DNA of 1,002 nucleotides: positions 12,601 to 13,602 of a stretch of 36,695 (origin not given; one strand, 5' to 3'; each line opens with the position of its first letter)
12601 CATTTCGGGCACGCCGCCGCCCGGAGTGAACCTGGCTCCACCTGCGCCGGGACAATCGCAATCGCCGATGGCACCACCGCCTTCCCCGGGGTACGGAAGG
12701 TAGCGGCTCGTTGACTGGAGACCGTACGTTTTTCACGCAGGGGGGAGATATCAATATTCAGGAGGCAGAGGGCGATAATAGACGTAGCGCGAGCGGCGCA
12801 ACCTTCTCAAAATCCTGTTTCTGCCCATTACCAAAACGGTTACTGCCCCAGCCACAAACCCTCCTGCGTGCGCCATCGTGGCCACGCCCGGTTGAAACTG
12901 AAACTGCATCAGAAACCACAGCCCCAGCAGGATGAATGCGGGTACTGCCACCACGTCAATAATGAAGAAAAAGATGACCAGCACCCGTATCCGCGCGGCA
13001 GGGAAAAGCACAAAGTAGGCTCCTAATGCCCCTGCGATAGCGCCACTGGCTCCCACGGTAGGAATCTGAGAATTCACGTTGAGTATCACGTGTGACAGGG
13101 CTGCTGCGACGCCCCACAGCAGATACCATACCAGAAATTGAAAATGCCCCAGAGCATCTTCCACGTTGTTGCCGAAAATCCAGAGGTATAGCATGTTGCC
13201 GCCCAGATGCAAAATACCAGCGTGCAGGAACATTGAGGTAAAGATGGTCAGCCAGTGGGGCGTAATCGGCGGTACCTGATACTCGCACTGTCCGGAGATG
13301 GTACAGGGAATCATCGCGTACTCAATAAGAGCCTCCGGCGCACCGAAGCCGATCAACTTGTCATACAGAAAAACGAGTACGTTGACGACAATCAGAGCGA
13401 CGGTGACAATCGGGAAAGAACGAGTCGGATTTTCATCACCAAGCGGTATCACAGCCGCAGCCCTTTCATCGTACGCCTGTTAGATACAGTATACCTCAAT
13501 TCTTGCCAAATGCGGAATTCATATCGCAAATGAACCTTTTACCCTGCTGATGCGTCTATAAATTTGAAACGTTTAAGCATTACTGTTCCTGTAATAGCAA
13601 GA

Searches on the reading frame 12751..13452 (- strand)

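Call 45: search_protein_families(library=pfam, proteins=[window:12751-13452:-], max_evalue=0.00001)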
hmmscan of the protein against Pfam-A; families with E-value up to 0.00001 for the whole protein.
window:12751-13452:- (233 aa): 1 family
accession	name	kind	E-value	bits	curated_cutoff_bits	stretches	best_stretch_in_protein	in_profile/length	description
PF01694.28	Rhomboid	-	4e-31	108.6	22.6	1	66-211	3-142/143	Rhomboid domain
